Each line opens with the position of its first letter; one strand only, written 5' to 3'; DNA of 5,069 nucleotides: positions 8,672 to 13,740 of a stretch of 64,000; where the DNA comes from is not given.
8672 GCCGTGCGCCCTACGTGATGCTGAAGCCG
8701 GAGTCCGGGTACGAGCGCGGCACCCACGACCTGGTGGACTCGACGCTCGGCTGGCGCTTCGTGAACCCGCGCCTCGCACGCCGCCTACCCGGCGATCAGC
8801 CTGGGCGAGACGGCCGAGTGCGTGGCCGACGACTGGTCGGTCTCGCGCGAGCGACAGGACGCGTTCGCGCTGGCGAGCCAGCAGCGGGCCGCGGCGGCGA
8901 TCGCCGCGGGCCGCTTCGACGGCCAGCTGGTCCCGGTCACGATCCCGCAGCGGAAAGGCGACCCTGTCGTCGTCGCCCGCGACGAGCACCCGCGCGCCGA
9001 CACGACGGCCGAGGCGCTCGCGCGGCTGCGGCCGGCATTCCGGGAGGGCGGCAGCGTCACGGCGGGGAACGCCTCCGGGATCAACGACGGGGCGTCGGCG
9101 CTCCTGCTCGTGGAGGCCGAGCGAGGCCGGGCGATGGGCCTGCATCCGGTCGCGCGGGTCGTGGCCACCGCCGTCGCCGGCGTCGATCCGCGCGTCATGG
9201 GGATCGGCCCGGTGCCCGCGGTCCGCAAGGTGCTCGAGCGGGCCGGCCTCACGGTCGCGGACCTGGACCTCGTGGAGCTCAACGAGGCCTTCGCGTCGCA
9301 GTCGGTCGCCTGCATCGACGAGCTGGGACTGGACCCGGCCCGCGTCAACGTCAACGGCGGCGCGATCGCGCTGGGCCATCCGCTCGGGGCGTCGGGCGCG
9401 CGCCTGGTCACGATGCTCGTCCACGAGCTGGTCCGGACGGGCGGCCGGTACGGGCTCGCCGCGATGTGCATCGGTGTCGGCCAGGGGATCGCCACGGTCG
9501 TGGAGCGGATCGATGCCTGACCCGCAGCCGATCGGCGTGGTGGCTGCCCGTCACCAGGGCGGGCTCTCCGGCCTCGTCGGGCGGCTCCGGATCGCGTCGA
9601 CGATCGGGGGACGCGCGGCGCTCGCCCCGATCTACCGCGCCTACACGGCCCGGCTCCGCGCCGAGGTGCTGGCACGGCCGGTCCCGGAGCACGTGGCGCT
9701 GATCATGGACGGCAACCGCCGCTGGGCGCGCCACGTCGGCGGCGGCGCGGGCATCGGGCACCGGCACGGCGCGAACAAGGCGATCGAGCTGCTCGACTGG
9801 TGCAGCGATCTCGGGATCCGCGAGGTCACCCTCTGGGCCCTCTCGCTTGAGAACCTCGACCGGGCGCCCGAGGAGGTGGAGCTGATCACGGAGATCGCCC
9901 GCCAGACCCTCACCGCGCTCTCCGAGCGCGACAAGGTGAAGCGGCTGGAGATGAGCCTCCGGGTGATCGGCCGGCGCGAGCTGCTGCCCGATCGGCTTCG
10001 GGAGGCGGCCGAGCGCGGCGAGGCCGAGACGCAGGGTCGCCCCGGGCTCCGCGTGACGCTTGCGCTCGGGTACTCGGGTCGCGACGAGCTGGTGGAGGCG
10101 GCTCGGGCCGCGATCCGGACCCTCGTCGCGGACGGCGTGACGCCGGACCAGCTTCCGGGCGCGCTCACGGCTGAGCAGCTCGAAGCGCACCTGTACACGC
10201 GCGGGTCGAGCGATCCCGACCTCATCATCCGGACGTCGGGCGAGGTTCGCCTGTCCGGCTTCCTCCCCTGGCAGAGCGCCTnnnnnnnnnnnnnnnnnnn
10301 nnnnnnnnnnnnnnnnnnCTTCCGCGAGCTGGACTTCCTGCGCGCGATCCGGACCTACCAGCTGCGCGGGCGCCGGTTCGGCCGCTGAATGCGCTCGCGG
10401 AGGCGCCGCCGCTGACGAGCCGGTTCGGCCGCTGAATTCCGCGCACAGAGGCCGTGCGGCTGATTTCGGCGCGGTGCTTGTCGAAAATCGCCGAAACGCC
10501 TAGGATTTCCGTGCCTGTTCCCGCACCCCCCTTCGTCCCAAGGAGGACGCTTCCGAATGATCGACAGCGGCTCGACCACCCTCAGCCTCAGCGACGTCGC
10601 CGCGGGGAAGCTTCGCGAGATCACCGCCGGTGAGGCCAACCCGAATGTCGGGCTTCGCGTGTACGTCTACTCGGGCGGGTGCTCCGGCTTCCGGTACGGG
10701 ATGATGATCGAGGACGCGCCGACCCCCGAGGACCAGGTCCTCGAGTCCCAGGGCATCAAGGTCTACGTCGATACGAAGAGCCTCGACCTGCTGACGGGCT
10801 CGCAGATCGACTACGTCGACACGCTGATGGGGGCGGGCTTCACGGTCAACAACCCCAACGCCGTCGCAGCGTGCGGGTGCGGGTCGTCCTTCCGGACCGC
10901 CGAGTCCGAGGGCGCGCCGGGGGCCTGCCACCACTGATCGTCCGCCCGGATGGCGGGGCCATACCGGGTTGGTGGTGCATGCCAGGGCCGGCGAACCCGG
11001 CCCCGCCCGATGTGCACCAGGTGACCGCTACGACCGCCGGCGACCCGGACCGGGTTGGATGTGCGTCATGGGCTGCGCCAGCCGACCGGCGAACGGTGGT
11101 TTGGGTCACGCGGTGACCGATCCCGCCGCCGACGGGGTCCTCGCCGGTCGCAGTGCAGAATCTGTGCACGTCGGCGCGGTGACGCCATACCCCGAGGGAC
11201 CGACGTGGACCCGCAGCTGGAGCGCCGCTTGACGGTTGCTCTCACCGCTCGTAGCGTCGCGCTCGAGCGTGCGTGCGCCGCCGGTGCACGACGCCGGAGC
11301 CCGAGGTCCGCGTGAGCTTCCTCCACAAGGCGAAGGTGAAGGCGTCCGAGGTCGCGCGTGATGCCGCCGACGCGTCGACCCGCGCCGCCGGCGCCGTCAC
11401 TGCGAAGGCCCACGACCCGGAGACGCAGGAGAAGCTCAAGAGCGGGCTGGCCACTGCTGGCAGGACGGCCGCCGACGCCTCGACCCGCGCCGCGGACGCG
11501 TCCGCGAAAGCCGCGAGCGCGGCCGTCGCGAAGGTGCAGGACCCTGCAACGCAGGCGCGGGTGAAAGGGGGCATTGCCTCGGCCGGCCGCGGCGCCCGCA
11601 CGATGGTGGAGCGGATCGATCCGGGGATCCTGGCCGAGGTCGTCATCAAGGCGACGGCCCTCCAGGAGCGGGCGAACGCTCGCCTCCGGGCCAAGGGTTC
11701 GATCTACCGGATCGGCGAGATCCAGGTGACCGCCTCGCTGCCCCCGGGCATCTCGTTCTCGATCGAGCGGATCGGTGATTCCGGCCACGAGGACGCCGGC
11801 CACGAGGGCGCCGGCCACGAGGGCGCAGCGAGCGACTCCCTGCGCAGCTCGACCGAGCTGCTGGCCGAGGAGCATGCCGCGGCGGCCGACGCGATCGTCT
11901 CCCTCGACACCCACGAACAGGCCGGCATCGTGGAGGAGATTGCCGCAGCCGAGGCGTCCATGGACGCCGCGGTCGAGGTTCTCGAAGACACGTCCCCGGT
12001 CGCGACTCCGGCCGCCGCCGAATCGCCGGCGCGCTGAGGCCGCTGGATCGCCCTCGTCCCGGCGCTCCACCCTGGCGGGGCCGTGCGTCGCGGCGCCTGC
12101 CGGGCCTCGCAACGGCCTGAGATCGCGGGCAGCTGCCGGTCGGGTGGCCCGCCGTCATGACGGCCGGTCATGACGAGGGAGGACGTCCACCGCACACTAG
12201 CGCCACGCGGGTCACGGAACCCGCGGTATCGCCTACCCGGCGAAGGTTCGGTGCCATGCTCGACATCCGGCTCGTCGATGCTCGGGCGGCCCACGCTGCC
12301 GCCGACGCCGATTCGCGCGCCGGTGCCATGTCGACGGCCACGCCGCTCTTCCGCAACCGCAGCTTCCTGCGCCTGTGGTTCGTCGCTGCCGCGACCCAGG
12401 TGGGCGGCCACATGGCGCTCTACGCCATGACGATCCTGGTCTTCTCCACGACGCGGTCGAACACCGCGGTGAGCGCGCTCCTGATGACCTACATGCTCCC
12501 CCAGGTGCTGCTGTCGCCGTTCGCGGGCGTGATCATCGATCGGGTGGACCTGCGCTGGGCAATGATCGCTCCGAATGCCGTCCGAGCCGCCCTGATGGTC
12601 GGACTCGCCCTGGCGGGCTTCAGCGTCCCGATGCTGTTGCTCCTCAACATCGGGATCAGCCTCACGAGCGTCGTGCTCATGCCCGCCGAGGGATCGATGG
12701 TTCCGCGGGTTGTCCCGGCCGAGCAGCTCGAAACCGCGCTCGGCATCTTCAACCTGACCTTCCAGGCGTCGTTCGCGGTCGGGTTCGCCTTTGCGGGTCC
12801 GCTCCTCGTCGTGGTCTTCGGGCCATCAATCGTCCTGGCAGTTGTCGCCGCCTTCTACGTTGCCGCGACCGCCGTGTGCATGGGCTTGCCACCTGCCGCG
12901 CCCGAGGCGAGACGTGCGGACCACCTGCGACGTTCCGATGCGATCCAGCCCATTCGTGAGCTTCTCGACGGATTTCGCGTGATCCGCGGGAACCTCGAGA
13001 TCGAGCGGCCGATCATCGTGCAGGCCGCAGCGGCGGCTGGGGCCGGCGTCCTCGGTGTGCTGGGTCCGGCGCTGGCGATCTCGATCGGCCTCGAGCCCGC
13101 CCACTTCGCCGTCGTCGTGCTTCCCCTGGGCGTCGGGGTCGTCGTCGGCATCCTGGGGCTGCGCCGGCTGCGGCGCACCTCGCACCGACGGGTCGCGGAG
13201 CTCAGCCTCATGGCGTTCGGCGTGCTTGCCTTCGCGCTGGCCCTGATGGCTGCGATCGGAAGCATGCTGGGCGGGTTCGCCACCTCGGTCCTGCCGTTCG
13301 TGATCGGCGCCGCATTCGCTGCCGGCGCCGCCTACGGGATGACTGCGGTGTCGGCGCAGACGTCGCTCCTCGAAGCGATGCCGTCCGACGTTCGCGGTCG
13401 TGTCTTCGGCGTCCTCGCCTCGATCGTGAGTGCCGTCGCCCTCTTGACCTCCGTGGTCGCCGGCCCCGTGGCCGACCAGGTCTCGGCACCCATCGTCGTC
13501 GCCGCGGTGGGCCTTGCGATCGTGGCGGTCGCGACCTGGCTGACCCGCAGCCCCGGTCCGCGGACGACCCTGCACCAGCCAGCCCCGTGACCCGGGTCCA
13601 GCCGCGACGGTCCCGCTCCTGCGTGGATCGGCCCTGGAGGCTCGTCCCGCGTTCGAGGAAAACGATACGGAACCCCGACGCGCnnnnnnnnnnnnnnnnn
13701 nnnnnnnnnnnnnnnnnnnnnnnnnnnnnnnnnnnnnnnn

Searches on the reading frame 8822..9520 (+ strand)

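Call 93: search_protein_families(library=pfam, proteins=[window:8822-9520:+], max_evalue=0.0001)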
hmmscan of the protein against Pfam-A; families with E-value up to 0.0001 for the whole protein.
window:8822-9520:+ (232 aa): 2 families
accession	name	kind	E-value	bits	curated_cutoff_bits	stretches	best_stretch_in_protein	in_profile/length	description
PF02803.24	Thiolase_C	-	1e-50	170.9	27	1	108-229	2-123/123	Thiolase, C-terminal domain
PF00108.29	Thiolase_N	-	5.3e-37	128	26.4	1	2-99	163-259/260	Thiolase, N-terminal domain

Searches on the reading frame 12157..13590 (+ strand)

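Call 93: search_protein_families(library=pfam, proteins=[window:12157-13590:+], max_evalue=0.0001)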
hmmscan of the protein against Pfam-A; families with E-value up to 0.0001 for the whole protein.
window:12157-13590:+ (477 aa): 2 families
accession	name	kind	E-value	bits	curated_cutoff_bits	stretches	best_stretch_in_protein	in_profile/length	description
PF07690.21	MFS_1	-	1.4e-26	93.7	33.4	2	73-418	1-333/347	Major Facilitator Superfamily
PF05977.19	MFS_3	-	1e-17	64.3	27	1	61-464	4-392/524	Transmembrane secretion effector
